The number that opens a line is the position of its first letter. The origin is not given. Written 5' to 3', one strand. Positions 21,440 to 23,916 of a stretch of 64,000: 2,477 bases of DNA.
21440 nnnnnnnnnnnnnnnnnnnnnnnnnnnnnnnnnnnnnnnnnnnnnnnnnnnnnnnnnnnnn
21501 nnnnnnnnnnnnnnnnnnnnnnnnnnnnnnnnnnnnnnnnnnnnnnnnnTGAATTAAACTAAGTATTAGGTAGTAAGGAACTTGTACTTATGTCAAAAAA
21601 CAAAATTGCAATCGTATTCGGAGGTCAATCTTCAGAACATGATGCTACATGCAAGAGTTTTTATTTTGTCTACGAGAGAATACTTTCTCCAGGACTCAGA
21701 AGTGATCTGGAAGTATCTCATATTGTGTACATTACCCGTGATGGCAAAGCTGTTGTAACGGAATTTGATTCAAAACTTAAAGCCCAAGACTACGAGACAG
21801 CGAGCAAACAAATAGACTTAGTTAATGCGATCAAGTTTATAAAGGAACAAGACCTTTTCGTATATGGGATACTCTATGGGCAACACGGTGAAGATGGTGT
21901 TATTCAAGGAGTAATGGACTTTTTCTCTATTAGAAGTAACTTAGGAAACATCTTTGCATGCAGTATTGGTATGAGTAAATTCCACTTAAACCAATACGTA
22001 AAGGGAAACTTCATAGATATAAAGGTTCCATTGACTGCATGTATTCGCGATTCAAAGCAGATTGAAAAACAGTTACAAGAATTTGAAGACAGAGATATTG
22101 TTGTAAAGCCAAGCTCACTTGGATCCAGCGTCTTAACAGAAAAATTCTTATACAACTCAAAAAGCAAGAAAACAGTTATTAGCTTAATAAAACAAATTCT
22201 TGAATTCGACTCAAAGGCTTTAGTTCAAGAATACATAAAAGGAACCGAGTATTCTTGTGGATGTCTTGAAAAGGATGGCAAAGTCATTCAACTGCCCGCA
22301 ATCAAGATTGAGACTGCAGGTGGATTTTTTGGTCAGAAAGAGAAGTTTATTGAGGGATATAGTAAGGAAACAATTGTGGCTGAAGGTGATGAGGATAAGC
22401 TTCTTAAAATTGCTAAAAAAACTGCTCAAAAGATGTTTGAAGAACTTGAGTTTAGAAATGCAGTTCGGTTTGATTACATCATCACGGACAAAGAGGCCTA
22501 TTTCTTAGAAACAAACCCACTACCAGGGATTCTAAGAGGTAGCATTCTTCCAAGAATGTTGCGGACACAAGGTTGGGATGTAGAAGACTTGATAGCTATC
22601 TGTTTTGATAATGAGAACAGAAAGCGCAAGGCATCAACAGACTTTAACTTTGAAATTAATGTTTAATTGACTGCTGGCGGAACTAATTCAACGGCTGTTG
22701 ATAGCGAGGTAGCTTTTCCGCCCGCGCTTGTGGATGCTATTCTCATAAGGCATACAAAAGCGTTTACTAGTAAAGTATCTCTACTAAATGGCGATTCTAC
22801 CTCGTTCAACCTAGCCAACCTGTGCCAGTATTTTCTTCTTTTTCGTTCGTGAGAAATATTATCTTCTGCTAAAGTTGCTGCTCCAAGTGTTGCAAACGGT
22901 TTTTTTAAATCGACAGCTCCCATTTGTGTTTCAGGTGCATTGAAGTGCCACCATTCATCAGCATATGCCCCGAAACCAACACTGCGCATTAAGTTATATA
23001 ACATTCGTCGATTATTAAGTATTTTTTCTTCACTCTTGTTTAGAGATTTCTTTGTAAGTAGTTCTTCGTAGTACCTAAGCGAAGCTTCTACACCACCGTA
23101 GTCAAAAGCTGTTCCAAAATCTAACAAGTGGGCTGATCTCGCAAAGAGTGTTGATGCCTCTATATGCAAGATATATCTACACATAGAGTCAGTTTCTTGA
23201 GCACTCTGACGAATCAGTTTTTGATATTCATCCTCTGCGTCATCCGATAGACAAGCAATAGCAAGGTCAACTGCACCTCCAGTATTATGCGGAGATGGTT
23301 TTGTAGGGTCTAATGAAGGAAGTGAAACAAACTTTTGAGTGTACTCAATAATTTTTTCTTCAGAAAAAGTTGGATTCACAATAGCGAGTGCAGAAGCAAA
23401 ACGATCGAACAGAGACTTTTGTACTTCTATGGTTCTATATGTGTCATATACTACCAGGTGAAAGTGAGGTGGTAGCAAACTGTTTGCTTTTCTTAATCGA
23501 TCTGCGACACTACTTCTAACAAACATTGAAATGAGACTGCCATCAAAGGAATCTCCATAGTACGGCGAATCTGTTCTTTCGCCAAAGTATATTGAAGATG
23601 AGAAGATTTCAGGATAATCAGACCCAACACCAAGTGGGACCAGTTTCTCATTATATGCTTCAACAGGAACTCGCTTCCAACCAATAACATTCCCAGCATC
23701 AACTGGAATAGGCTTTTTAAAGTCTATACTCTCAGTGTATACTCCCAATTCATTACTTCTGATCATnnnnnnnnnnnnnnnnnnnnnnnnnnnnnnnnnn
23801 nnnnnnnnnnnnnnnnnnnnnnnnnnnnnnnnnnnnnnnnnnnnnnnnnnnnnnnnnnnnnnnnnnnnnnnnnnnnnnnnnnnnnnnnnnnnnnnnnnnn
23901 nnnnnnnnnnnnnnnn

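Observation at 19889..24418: Island-borne van-like peptide module: Ddl-family ligase, VanX-like M15 dipeptidase and two paralogous C39-like cysteine peptidases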

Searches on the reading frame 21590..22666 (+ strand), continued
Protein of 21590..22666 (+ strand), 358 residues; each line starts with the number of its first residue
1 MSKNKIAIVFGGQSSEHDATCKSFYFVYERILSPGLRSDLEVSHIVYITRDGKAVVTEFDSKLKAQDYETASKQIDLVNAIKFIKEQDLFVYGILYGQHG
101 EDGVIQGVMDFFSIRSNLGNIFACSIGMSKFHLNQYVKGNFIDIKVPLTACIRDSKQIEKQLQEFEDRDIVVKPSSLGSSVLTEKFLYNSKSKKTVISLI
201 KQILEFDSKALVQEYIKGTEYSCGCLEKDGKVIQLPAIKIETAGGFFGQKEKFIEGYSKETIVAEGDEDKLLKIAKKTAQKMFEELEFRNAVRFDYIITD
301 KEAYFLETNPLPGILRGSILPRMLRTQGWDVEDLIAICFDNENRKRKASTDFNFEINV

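Call 80: get_annotated_region(hit=H9, flank=3500)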
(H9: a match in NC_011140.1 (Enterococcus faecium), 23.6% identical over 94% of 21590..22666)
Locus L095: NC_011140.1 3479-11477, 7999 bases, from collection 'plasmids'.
description: Enterococcus faecium plasmid pIP816, complete sequence
organism: Enterococcus faecium (NCBI taxid 1352)
taxonomy: Bacteria; Bacillota; Bacilli; Lactobacillales; Enterococcaceae; Enterococcus; Enterococcus faecium
host: -; source: -; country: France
typing (MOB-suite, as given by PLSDB): non-mobilizable; replicon Inc18,rep_cluster_185
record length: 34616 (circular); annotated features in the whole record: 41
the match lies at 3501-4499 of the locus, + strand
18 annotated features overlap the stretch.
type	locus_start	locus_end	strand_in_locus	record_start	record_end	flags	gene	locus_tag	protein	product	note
CDS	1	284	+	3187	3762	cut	-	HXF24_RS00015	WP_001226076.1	recombinase family protein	GO:0006310 - DNA recombination [Evidence IEA]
predicted_resistance_gene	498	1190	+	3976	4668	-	vanR-A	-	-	vancomycin resistance response regulator transcription factor VanR-A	predicted by amrfinderplus; class GLYCOPEPTIDE; identity 100.0%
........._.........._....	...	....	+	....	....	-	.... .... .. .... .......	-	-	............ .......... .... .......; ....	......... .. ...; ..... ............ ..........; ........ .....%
CDS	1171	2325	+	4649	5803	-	-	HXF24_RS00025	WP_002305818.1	vancomycin resistance histidine kinase VanS-A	-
predicted_resistance_gene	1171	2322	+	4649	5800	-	vanS-A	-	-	vancomycin resistance histidine kinase VanS-A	predicted by amrfinderplus; class GLYCOPEPTIDE; identity 100.0%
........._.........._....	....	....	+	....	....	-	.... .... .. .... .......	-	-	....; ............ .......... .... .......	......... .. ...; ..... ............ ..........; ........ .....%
CDS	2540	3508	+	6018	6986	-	-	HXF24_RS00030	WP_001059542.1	D-lactate dehydrogenase VanH-A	-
predicted_resistance_gene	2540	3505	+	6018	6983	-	vanH-A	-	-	D-lactate dehydrogenase VanH-A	predicted by amrfinderplus; class GLYCOPEPTIDE; identity 100.0%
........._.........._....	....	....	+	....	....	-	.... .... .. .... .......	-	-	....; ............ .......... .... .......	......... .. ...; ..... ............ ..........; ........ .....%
predicted_resistance_gene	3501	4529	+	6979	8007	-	vanA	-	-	D-alanine--(R)-lactate ligase VanA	predicted by amrfinderplus; class GLYCOPEPTIDE; identity 100.0%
CDS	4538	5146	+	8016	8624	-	-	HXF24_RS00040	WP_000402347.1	D-Ala-D-Ala dipeptidase VanX-A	-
predicted_resistance_gene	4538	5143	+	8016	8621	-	vanX-A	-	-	D-Ala-D-Ala dipeptidase VanX-A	predicted by amrfinderplus; class GLYCOPEPTIDE; identity 100.0%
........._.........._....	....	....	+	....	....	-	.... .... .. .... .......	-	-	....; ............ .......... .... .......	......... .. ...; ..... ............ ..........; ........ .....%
CDS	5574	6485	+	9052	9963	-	-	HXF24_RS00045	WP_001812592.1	D-Ala-D-Ala carboxypeptidase VanY-A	-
predicted_resistance_gene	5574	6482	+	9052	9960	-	vanY-A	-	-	D-Ala-D-Ala carboxypeptidase VanY-A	predicted by amrfinderplus; class GLYCOPEPTIDE; identity 100.0%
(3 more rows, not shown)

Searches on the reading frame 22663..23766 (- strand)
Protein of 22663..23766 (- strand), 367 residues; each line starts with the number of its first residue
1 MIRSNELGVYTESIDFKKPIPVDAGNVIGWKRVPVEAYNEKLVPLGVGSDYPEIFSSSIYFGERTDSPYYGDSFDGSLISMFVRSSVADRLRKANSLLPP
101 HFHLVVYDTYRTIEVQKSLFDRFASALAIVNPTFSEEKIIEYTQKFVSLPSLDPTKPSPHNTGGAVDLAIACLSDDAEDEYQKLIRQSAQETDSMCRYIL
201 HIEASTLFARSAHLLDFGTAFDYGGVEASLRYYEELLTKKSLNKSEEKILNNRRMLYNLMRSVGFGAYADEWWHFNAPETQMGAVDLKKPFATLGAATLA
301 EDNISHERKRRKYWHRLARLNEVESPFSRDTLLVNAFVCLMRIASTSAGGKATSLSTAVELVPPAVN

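Call 3: search_protein_families(library=pfam, proteins=[window:22663-23766:-], max_evalue=0.01)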
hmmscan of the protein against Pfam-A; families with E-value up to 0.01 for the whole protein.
window:22663-23766:- (367 aa): 3 families
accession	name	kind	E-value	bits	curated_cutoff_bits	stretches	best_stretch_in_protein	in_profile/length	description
PF01427.22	Peptidase_M15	-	6.5e-13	49.3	27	2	250-281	157-188/199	D-ala-D-ala dipeptidase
PF02557.22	VanY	-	0.0051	17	25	0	102-172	24-78/132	D-alanyl-D-alanine carboxypeptidase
PF04386.18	SspB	-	0.0094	16.4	27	0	86-130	10-57/156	Stringent starvation protein B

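Call 4: search_protein_families(library=ncbifam, proteins=[window:22663-23766:-], max_evalue=0.01)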
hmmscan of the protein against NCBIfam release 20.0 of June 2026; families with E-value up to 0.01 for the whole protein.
window:22663-23766:- (367 aa): 3 families
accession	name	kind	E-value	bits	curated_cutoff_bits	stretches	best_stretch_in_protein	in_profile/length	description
NF007557.0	PRK10178.1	equivalog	2.8e-11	43.4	176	1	206-281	107-172/188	D-alanyl-D-alanine dipeptidase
NF033115.1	dipept_VanX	equivalog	9.1e-06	25.6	320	1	246-276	154-184/199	D-Ala-D-Ala dipeptidase VanX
NF000380.1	vanXY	equivalog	0.003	17.1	250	1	81-176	30-109/179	D,D-carboxypeptidase/D,D-dipeptidase VanXY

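Call 47: search_solved_structures(query=window:22663-23766:-, show_alignments=3, max_evalue=0.01)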
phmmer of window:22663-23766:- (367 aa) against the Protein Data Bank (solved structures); distinct sequences matched with E-value up to 0.01: 1.
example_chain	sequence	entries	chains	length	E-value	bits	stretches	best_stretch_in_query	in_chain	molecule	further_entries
1r44_A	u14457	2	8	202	0.0014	21.1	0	250-276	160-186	D-alanyl-D-alanine dipeptidase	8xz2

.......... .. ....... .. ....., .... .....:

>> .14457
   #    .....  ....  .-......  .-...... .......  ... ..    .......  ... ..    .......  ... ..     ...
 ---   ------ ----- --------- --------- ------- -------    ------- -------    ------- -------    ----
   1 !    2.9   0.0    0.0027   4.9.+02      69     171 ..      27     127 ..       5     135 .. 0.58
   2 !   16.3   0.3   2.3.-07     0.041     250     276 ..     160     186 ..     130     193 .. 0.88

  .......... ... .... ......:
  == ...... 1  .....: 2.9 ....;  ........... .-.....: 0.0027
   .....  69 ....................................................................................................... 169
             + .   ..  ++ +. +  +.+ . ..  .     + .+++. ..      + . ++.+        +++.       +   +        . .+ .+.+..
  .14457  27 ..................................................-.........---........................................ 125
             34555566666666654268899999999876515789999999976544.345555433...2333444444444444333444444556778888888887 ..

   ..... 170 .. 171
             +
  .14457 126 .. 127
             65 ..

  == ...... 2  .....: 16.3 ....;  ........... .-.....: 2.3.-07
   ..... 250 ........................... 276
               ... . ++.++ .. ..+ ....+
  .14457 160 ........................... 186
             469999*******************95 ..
